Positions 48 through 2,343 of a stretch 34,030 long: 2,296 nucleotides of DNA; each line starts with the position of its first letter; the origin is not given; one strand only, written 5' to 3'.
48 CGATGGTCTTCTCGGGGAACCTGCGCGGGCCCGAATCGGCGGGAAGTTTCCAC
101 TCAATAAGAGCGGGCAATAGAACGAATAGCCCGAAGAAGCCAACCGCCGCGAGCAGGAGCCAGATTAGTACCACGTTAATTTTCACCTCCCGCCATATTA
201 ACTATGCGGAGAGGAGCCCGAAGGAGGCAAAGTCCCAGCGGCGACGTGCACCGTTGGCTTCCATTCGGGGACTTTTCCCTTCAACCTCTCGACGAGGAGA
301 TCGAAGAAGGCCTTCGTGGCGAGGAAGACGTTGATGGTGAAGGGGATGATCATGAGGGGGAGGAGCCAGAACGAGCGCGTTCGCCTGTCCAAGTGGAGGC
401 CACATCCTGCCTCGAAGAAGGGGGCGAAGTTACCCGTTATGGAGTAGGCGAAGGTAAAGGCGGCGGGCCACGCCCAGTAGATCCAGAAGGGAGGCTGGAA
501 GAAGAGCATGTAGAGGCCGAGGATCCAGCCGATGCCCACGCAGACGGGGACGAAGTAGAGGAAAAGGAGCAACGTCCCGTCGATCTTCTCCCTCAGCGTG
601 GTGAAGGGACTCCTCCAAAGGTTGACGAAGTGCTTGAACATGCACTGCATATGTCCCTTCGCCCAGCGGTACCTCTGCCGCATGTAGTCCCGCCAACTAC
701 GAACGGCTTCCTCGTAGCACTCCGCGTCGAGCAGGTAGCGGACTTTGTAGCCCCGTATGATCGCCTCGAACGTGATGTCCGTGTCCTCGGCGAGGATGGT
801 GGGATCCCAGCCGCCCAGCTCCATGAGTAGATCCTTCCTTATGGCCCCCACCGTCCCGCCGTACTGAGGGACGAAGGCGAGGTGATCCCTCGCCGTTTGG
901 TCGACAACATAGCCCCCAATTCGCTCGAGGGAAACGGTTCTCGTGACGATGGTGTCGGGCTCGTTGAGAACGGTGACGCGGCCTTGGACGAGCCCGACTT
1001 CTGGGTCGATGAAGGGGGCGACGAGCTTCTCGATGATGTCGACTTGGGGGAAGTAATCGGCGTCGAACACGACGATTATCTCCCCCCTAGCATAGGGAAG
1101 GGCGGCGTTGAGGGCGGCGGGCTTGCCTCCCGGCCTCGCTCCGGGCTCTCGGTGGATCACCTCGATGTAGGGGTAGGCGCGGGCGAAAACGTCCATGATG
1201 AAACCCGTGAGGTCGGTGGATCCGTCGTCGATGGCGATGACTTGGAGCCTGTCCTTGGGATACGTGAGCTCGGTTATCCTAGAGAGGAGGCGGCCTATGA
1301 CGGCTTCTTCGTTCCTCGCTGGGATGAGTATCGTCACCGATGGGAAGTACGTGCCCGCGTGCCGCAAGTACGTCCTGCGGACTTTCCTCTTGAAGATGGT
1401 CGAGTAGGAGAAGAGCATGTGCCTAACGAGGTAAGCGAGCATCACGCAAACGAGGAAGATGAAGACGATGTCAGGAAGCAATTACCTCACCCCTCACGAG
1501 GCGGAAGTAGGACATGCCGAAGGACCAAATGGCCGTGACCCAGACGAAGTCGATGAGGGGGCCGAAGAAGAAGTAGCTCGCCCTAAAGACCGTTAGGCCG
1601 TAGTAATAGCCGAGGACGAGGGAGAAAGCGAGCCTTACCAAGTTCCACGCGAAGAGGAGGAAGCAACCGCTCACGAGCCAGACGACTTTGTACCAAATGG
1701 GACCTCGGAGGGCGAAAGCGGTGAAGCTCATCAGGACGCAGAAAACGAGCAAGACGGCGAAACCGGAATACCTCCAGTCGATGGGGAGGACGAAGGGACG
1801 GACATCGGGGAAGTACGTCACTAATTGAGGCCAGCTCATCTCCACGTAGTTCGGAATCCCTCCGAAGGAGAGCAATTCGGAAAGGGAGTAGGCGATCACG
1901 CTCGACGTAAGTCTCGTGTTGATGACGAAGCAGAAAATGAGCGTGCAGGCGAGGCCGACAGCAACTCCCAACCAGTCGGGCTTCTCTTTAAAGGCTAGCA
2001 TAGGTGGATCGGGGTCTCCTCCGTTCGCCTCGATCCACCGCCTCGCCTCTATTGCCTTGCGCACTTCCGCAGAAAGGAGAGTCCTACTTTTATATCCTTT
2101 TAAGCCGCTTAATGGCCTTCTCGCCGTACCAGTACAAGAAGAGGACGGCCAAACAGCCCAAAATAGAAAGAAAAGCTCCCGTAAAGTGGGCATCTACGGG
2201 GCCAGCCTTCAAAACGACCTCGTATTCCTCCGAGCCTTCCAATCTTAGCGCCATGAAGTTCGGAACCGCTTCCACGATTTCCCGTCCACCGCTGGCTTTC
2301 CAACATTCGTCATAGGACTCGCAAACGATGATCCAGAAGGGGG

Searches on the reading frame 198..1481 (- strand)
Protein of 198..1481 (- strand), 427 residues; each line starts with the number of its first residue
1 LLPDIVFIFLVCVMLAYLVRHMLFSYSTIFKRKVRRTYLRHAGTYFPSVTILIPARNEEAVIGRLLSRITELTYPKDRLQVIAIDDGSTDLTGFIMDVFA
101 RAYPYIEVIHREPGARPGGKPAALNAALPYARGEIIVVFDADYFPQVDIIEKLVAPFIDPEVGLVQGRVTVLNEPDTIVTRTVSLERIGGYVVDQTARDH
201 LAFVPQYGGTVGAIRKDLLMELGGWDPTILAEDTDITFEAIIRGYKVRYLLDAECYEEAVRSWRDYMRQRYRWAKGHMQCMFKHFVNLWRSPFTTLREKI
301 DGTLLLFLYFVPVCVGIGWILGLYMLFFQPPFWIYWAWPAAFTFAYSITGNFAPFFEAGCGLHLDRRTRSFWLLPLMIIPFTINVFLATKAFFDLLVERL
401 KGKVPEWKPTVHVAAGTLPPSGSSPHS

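Call 8: search_protein_families(library=pfam, proteins=[window:198-1481:-], max_evalue=0.01)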
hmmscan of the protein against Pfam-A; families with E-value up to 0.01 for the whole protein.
window:198-1481:- (427 aa): 5 families
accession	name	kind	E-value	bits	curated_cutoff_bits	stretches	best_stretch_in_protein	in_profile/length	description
PF13641.12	Glyco_tranf_2_3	-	8.9e-31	108.1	27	1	47-276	1-230/230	Glycosyltransferase like family 2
PF13632.12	Glyco_trans_2_3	-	6.9e-26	91.7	27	1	135-346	1-196/198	Glycosyl transferase family group 2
PF00535.33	Glycos_transf_2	-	2.2e-23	83.4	23.3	1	50-178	1-124/168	Glycosyl transferase family 2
PF13506.12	Glyco_transf_21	-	7.9e-12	45.4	21.7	1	109-275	9-174/174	Glycosyl transferase family 21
PF10111.15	Glyco_tranf_2_2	-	4.6e-05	23.5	27.3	1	51-236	2-195/276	Glycosyltransferase like family 2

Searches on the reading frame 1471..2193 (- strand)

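Call 8: search_protein_families(library=pfam, proteins=[window:1471-2193:-], max_evalue=0.01)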
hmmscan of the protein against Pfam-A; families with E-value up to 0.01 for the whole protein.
window:1471-2193:- (240 aa): 0 families

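Call 11: search_protein_families(library=ncbifam, proteins=[window:1471-2193:-], max_evalue=0.01)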
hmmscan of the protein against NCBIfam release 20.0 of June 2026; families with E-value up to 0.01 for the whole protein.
window:1471-2193:- (240 aa): 2 families
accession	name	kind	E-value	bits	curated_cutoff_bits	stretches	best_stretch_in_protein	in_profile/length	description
TIGR04178.1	exo_archaeo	signature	7.8e-07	29.3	23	1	138-223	3-89/97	exosortase/archaeosortase family protein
TIGR03110.1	exosort_Gpos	exception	0.0013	18.7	102.75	1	85-222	35-171/187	exosortase family protein XrtG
